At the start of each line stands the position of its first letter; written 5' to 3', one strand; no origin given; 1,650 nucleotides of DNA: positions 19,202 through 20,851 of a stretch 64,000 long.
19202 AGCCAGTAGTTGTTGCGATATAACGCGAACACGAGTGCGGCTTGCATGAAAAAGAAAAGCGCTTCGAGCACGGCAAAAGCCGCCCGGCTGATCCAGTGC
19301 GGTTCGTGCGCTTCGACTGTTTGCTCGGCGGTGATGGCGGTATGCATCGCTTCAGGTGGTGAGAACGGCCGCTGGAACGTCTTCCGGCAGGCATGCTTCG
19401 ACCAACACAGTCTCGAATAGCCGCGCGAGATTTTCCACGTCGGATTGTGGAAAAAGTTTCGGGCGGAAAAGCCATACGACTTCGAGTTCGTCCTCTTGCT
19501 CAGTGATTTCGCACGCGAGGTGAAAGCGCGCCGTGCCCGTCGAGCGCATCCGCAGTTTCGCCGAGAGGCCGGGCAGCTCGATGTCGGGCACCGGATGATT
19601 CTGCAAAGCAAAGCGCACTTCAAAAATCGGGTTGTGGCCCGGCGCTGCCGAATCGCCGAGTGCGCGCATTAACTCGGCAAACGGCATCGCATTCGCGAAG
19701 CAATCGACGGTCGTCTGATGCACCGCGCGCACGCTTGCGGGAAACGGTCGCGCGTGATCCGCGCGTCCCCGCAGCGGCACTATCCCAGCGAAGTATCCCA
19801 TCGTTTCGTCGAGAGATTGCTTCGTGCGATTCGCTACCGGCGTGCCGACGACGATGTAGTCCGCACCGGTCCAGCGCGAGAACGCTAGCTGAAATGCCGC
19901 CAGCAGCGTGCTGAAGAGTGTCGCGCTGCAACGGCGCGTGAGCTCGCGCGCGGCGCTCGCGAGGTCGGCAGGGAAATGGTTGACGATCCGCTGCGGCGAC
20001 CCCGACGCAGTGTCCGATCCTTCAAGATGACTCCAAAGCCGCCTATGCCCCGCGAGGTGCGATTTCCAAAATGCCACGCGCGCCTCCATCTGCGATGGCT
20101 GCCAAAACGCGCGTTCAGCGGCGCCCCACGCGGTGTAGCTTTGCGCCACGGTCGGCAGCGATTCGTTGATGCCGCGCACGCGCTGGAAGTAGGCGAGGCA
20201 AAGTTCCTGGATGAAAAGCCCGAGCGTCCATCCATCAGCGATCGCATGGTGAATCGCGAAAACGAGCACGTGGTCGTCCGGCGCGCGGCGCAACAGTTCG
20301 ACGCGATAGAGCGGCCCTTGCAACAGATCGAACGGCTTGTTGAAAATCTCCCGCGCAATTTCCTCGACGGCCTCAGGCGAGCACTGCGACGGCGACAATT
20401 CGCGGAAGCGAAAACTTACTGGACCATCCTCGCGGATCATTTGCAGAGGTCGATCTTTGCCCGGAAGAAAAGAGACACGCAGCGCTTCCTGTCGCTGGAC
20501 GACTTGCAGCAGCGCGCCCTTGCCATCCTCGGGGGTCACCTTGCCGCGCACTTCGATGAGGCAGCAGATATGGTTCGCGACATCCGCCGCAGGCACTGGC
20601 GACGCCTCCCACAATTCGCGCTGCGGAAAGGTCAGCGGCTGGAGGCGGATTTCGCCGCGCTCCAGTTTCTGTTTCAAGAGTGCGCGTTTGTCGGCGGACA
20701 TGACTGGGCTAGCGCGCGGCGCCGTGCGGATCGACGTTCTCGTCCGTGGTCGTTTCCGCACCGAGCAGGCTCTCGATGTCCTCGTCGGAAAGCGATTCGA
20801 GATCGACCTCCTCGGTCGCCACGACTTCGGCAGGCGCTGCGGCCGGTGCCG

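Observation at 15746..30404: Six-gene operon: fully reducing C-methylating type I PKS, free-standing condensation enzyme, membrane desaturase and a LolA-like/MacB-type export module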

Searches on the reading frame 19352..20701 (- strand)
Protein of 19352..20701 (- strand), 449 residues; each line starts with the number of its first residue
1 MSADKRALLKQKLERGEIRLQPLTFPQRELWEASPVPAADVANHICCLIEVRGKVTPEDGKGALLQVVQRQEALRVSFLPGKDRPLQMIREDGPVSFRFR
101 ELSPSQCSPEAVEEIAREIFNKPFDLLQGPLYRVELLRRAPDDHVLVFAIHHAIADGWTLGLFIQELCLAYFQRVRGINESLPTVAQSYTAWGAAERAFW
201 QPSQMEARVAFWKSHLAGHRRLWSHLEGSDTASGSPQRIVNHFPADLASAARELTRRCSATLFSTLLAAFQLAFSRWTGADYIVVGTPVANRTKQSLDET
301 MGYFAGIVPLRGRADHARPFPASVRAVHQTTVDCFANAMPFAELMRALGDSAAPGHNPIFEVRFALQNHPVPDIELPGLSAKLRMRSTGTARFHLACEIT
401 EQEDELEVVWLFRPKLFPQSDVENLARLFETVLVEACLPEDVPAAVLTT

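Call 4: search_protein_families(library=pfam, proteins=[window:19352-20701:-])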
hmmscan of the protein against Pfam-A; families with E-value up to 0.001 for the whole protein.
window:19352-20701:- (449 aa): 1 family
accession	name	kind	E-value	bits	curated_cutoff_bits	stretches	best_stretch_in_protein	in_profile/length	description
PF00668.25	Condensation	-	9.5e-61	206.3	30.6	1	21-436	5-433/456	Condensation domain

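Call 8: find_homologous_proteins(query=window:19352-20701:-)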
Query window:19352-20701:- (449 aa): 2080 proteins with E <= 0.001 among 8000 candidates; the best 120 are listed.
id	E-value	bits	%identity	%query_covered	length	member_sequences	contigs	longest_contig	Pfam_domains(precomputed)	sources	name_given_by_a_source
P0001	0.0e+0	1023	100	100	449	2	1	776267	PF00668.26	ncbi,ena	-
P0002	7.5e-256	867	84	100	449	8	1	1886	PF00668.26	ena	-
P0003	1.0e-251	853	82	100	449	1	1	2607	PF00668.26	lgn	-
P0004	2.0e-250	849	81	100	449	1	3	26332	PF00668.26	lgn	-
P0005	3.7e-250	848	81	100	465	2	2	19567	PF00668.26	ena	-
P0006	4.6e-249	845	82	99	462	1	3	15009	PF00668.26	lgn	-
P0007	1.1e-246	837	81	100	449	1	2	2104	PF00668.26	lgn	-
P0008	3.0e-245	832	80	100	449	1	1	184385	PF00668.26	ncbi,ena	-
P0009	1.7e-243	826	79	100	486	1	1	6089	PF00668.26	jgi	jgi:hypothetical protein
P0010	5.1e-243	825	79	100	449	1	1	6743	PF00668.26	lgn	-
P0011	2.2e-240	816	79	100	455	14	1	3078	PF00668.26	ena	-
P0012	4.9e-240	815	78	100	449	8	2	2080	PF00668.26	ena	-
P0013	5.0e-240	815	79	100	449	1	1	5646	PF00668.26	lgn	-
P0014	5.9e-240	815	78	100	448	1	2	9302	PF00668.26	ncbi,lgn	-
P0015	1.9e-239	813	80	100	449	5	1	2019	PF00668.26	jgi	-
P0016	5.2e-239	811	77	100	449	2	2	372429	PF00668.26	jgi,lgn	jgi:hypothetical protein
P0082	9.5e-220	748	71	100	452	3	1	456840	PF00668.26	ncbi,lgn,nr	ncbi:condensation domain-containing protein [Chthoniobacter flavus]|nr:condensation domain-containin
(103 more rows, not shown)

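Call 9: find_encoding_contigs(protein=window:19352-20701:-, flank=10000)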
Protein window:19352-20701:- (449 aa): no gene with exactly this product is on record in the collection.

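Call 10: find_encoding_contigs(protein=P0001, flank=10000, max_places=3)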
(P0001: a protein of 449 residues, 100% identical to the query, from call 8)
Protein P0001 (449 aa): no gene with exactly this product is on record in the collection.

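Call 11: find_encoding_contigs(protein=P0082, flank=10000, max_places=3)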
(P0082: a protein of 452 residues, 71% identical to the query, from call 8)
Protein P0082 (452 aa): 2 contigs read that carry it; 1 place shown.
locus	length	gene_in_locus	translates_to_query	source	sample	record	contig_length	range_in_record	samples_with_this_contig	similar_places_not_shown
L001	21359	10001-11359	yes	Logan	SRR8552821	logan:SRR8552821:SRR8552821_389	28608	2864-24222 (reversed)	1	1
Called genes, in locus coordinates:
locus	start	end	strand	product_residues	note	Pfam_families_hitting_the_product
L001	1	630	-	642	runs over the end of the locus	PF13522:GATase_6, PF13537:GATase_7, PF00733:Asn_synthase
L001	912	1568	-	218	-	PF02525:Flavodoxin_2, PF03358:FMN_red (faint)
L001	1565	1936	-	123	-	PF03795:YCII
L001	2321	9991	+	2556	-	PF00109:ketoacyl-synt, PF02801:Ketoacyl-synt_C, PF16197:KAsynt_C_assoc, PF22336:RhiE-like_linker, PF22621:CurL-like_PKS_C, PF00698:Acyl_transf_1, PF21089:PKS_DH_N, PF14765:PS-DH, +11 more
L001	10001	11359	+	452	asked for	PF00668:Condensation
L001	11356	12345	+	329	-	PF00487:FA_desaturase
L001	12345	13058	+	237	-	PF00005:ABC_tran, PF02463:SMC_N (faint), PF13401:AAA_22 (faint), PF13304:AAA_21 (faint)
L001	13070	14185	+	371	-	PF12704:MacB_PCD, PF02687:FtsX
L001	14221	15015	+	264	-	PF17131:TP_0789-like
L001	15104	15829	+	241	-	PF00072:Response_reg, PF00486:Trans_reg_C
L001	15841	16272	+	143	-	-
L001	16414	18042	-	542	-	PF16930:Porin_5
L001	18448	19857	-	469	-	PF02321:OEP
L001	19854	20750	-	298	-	PF25919:BSH_CusB (faint), PF25917:BSH_RND, PF25973:BSH_CzcB (faint), PF25878:HH_AAEA_pHBA (weak), PF25963:Beta-barrel_AAEA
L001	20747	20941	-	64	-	PF07869:DUF1656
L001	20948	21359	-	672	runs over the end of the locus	PF04632:FUSC, PF13515:FUSC_2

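Call 15: search_protein_families(library=ncbifam, proteins=[window:19352-20701:-, L001:2321-9991:+], max_evalue=0.00001)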
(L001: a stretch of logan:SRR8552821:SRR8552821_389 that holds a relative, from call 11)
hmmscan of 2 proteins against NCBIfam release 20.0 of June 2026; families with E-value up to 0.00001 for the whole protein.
window:19352-20701:- (449 aa): 3 families
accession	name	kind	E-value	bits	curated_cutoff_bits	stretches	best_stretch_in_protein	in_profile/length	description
NF004282.0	PRK05691.1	subfamily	1.7e-55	187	4090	1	23-438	678-1098/4334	non-ribosomal peptide synthase/polyketide synthase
NF038078.1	NRPS_MxcG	equivalog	1.2e-22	79.1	2300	1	21-316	5-297/1442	myxochelin non-ribosomal peptide synthetase MxcG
NF047350.1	aureusi_NRPS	equivalog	1.6e-20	71.7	2500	1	58-433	1032-1394/2373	aureusimine non-ribosomal peptide synthetase AusA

L001:2321-9991:+ (2556 aa): 63 families (the best 25 are shown)
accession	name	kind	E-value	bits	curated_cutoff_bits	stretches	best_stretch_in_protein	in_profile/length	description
NF045894.1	PKS_plus_SDR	equivalog_domain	0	1342.4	1740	3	4-892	1-880/1515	type I polyketide synthase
NF041183.1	Pks2_ls1_myc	equivalog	0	1208.2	2400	2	6-1174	4-1168/2086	sulfolipid-1 biosynthesis phthioceranic/hydroxyphthioceranic acid synthase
NF040607.1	mycolic_Pks13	equivalog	1.6e-227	758.5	2100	2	3-436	100-531/1680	polyketide synthase Pks13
TIGR02813.1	omega_3_PfaA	subfamily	5.5e-111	371.7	1010.1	3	150-827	179-881/2582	polyketide-type polyunsaturated fatty acid synthase PfaA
NF037941.1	PKS_NbtC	equivalog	1.4e-87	294.8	1150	2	449-861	11-419/1027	nocobactin polyketide synthase NbtC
NF037940.1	PKS_MbtD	equivalog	1.9e-85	287.7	1150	2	449-847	7-392/978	mycobactin polyketide synthase MbtD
TIGR02824.1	quinone_pig3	subfamily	4.8e-63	213.1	296.8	1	1809-2126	5-324/325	putative NAD(P)H quinone oxidoreductase, PIG3 family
TIGR03150.1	fabF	equivalog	8.5e-51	172.9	493.75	1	5-428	2-406/407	beta-ketoacyl-ACP synthase II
NF005589.0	PRK07314.1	subfamily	3.7e-46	157.7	387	1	2-429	2-410/413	beta-ketoacyl-ACP synthase II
NF004970.0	PRK06333.1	subfamily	5.7e-43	147.3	525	1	1-429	1-420/424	beta-ketoacyl-ACP synthase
TIGR03131.1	malonate_mdcH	equivalog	8.2e-41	140.4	297.9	1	542-825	1-275/297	malonate decarboxylase subunit epsilon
TIGR00128.1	fabD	equivalog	1.9e-39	135.9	260.9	1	541-814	2-275/290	ACP S-malonyltransferase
NF053555.1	prodigi_MBC_PigJ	equivalog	6.9e-37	127.1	900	1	150-429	486-757/759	prodigiosin MBC biosynthesis protein PigJ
NF058662.1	cispenta_AmcF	equivalog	1.2e-33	116.7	325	1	91-429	60-368/369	cispentacin biosynthesis acyltransferase subunit AmcF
NF008024.0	PRK10754.1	subfamily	4.6e-33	114.6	348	1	1807-2042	4-240/327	NADPH:quinone reductase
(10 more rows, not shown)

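Call 16: search_solved_structures(query=window:19352-20701:-, max_evalue=0.001)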
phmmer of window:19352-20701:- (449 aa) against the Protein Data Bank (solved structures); distinct sequences matched with E-value up to 0.001: 55.
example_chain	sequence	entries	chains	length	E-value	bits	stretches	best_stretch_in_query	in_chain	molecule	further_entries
6p1j_A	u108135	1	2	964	3.1e-41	144.8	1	22-424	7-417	Txo2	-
5u89_A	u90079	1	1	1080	1e-38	136.5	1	22-444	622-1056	Amino acid adenylation domain protein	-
2jgp_A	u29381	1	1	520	4e-37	131.3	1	22-434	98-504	TYROCIDINE SYNTHETASE 3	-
6oyf_A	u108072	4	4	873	2e-34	122.4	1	22-406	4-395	Txo1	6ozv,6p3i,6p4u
8z0q_C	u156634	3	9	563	1.7e-32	116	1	21-436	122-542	Special condensation domain in NRPS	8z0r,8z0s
9rde_A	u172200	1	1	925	7.1e-31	110.7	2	64-332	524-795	Bacitracin synthase 3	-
9x29_A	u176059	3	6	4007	2.4e-29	105.7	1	16-434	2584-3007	PKS-NRPS hybrid synthetase psoA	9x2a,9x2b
9x2c_A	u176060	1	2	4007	3e-29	105.3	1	16-434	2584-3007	PKS-NRPS hybrid synthetase psoA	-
9uay_A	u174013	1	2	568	1.8e-25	92.9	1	27-425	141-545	CmnI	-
9lcq_A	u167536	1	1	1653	1.7e-24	89.6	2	53-431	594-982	PvdL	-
9lcp_A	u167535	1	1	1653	2.3e-24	89.2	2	53-431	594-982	PvdL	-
9lco_A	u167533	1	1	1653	2.5e-24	89.1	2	53-431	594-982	PvdL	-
9up2_A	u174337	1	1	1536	4.3e-24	88.3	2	54-431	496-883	PvdL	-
6mfw_A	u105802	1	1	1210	7.1e-23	84.3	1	41-437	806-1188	Linear gramicidin synthase subunit A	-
4znm_A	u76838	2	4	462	8.1e-23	84.1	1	43-352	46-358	C-domain type II peptide synthetase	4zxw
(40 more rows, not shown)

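Call 17: list_cluster_members(proteins=[P0001, P0008, P0016])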
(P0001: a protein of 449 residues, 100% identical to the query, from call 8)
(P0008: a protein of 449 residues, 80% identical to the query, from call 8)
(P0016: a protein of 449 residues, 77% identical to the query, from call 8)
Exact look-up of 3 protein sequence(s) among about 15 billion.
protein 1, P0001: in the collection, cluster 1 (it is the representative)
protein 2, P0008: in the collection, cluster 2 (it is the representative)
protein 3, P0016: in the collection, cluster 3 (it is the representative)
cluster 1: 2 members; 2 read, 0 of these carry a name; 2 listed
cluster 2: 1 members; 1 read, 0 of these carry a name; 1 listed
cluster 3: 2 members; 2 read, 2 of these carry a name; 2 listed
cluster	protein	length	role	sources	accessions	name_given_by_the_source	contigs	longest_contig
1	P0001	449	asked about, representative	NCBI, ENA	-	-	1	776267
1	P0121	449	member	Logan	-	-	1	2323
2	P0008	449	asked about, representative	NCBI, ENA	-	-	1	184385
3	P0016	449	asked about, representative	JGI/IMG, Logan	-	hypothetical protein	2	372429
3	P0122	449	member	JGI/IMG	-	hypothetical protein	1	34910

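Call 19: find_related_loci(query=A1, collection=genome_contigs, flank=10000)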
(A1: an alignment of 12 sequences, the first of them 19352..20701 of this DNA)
Query A1 (449 aa) in genome_contigs; peptide patterns used: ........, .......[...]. (x = any residue, [..] = any of these).
463 stretches matched a pattern; 391 encode a relative of the query (tblastn E <= 1e-3); the best 80 are kept; 80 distinct loci.
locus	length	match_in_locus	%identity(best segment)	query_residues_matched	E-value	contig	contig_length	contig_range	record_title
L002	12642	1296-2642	84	1-449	0e+0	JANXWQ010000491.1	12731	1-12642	MAG: Chthoniobacter sp. isolate GL140_2_metabat_198_sub GL140_2_k141_2796400, whole genome shotgun sequence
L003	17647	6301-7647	80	1-449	0e+0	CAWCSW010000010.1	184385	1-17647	MAG: uncultured Verrucomicrobiae bacterium isolate MFD05442.bin.2.226 genome assembly, contig: contig_25300, whole genom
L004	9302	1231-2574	78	1-448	0e+0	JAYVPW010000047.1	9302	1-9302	MAG: Spartobacteria bacterium isolate GL72_UP_concoct_117 GL72_UP_concoct_117_46, whole genome shotgun sequence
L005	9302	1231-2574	78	1-448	0e+0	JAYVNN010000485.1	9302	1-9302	MAG: Chthoniobacter sp. isolate GL65_DN_metabat_42_sub GL65_DN_metabat_42_sub_484, whole genome shotgun sequence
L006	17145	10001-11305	79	1-441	0e+0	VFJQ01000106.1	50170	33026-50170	MAG: Verrucomicrobia bacterium isolate Bin_38_5 c_000002366385, whole genome shotgun sequence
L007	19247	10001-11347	80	1-449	0e+0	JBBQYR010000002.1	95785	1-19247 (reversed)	MAG: Chthoniobacterales bacterium isolate Co_metawrap_2172 Cmw_2172_k141_29112244_length_95785_cov_11.7449, whole genome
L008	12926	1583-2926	74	1-448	0e+0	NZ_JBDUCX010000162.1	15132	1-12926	MAG: Chthoniobacter sp. isolate cluster4_bin.57 NODE_8546_length_15132_cov_6.857465, whole genome shotgun sequence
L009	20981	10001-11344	75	1-448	0e+0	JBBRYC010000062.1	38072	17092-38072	MAG: Chthoniobacterales bacterium isolate La5_metabat2.013 La5_metabat2.013_K_3409651_L_38072_cov_17.0000, whole genome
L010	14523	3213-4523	75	1-437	0e+0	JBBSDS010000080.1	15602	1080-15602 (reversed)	MAG: Chthoniobacterales bacterium isolate LS1_sbin.21 LS1_sbin.21_K_900442_L_15602_cov_9.0000, whole genome shotgun sequ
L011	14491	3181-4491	75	1-437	0e+0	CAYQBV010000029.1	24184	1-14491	MAG TPA_asm: uncultured Chthoniobacter sp. isolate binchicken_co186_59 genome assembly, contig: NODE_2362_length_24184_c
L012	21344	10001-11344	73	1-448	0e+0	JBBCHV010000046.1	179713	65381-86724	MAG: Chthoniobacter sp. isolate S7_bin.18 s707.ctg000711l, whole genome shotgun sequence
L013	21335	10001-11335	72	4-448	0e+0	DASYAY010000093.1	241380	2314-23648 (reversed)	MAG TPA_asm: Chthoniobacter sp. isolate SMAG_U4893 k141_1272517, whole genome shotgun sequence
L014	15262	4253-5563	76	1-441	0e+0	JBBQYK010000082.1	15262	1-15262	MAG: Verrucomicrobiota bacterium isolate Co_metawrap_2159 Cmw_2159_k141_11151412_length_15262_cov_19.0000, whole genome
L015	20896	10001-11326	72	1-442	0e+0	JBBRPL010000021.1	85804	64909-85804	MAG: Chthoniobacterales bacterium isolate La1_metabat2.436 LA1C_B2.436_k141_2386383L_85804_cov_16.3418, whole genome sho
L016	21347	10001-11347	71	1-448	0e+0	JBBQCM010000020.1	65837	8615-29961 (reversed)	MAG: Chthoniobacterales bacterium isolate Co_metawrap_1254 Cmw_1254_k141_9615410_length_65837_cov_10.9988, whole genome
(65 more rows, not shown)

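Call 31: search_protein_families(library=pfam, proteins=[L016:14321-18178:+, L016:18271-19974:+, L016:13057-14169:+, L009:19052-20383:-, L009:13072-14184:+, L009:14203-15426:+], max_evalue=0.00001)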
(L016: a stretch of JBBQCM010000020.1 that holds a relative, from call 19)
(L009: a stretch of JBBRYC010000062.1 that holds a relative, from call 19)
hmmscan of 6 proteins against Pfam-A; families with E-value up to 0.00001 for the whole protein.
L016:14321-18178:+ (1285 aa): 1 family
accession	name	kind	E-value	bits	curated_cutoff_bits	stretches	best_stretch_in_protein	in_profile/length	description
PF01734.28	Patatin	-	3.3e-29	102.9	27.7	1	759-1033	3-189/191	Patatin-like phospholipase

L016:18271-19974:+ (567 aa): 2 families
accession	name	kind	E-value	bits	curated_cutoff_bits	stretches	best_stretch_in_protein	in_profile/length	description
PF12697.13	Abhydrolase_6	-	3.1e-09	38.3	26.3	1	271-537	1-216/217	Alpha/beta hydrolase family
PF07819.20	PGAP1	-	3.1e-08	34.1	24.3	1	267-357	3-112/233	PGAP1-like alpha/beta domain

L016:13057-14169:+ (370 aa): 0 families

L009:19052-20383:- (443 aa): 1 family
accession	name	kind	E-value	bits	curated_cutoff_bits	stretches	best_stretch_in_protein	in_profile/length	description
PF01425.27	Amidase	-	9.7e-60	203.3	27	1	59-421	52-445/445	Amidase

L009:13072-14184:+ (370 aa): 0 families

L009:14203-15426:+ (407 aa): 2 families
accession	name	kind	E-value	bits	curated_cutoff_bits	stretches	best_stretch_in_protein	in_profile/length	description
PF02687.27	FtsX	-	6.9e-20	71.7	25.5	1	285-401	3-120/120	FtsX-like permease C-terminal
PF12704.14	MacB_PCD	-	3e-17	64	27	1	54-247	1-201/207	MacB-like periplasmic core domain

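Call 36: find_encoding_contigs(protein=P0121, flank=10000, max_places=5)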
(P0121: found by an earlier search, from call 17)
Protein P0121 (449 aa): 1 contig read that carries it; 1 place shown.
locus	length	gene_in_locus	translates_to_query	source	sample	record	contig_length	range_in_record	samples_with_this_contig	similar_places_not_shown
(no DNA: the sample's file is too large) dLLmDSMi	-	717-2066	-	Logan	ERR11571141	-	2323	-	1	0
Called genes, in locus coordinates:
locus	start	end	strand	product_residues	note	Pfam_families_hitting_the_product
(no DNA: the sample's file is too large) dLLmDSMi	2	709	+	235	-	?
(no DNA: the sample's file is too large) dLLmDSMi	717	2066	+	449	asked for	PF00668:Condensation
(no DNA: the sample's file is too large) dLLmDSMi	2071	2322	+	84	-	?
